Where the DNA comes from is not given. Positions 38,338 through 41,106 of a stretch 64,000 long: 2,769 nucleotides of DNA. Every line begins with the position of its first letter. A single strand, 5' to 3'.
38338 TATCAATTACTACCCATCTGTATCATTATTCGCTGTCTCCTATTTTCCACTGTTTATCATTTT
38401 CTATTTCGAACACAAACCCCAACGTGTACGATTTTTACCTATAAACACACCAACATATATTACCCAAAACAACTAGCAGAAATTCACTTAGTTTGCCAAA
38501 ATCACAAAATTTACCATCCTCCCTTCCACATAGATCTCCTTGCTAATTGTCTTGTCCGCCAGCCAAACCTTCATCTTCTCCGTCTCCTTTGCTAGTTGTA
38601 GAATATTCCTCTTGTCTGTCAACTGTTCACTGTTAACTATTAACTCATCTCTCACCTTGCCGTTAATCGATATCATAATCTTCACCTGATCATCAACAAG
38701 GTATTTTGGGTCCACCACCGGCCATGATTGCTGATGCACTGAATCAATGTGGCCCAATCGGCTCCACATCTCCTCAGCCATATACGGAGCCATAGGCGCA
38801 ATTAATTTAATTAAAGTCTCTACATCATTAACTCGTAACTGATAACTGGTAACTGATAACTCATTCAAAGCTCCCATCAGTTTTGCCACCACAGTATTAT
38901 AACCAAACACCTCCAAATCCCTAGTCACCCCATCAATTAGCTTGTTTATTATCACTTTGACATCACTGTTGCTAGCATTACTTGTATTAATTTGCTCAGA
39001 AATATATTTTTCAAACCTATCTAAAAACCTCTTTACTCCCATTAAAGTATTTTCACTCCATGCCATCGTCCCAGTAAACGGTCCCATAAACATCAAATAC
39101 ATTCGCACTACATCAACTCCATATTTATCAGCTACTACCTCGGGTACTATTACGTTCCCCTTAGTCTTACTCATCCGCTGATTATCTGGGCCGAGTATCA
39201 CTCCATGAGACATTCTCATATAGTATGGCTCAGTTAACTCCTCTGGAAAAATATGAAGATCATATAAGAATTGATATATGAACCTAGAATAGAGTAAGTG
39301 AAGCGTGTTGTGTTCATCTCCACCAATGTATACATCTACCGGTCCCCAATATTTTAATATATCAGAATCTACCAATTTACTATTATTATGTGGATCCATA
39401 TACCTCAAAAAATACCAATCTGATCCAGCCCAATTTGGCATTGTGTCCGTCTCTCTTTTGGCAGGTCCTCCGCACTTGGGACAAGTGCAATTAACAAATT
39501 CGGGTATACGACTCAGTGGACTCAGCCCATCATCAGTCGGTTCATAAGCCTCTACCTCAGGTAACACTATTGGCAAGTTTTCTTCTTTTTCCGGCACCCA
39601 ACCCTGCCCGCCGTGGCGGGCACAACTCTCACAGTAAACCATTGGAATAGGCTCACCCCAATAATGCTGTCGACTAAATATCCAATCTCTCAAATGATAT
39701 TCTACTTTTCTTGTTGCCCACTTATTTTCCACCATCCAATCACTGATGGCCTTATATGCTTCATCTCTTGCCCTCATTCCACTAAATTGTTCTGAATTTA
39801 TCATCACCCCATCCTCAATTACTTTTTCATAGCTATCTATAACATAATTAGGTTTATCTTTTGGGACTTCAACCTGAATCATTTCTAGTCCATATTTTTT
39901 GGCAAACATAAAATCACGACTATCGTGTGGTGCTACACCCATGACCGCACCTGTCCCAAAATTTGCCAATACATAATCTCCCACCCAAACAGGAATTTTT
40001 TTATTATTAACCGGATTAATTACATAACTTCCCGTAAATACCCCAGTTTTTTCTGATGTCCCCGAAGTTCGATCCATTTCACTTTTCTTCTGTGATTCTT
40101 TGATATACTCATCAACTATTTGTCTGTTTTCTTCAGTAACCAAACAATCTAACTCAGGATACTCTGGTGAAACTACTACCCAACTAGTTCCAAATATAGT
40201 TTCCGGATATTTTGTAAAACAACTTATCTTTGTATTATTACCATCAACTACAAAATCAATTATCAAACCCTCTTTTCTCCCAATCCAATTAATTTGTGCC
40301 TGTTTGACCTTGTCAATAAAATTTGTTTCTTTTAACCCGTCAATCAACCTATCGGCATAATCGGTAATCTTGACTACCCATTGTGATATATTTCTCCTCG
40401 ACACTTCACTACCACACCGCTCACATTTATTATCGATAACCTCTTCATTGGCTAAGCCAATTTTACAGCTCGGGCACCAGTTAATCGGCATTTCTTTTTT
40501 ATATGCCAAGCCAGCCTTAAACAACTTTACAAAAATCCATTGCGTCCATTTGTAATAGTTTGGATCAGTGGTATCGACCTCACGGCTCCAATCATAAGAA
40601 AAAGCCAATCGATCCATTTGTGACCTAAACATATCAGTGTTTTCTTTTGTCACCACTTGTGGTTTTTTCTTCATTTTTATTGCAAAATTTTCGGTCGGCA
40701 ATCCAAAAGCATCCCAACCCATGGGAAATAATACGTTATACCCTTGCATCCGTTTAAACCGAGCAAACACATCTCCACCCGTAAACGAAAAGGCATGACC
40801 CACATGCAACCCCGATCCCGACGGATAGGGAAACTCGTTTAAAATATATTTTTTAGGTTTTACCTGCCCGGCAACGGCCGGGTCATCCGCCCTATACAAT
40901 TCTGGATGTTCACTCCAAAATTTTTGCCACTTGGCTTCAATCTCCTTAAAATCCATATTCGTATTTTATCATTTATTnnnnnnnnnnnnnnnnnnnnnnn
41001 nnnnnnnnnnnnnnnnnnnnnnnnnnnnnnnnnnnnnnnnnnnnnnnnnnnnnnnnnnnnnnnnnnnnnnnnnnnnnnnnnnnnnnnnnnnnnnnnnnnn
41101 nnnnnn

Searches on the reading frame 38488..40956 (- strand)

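Call 52: search_protein_families(library=pfam, proteins=[window:38488-40956:-], max_evalue=0.00001)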
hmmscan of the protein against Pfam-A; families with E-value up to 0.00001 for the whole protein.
window:38488-40956:- (822 aa): 4 families
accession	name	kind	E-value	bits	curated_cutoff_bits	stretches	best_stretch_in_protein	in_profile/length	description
PF13603.12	tRNA-synt_1_2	-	8.1e-55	185.6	25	1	223-408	2-184/185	Leucyl-tRNA synthetase, editing domain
PF00133.28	tRNA-synt_1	-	2.3e-45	155.6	22.7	2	10-224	2-224/414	tRNA synthetases class I (I, L, M and V)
PF09334.17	tRNA-synt_1g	-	3.4e-27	95.6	20.1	1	40-187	5-148/391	tRNA synthetases class I (M)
PF08264.19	Anticodon_1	-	9.7e-17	61.7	25.1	1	670-778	8-142/148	Anticodon-binding domain of tRNA ligase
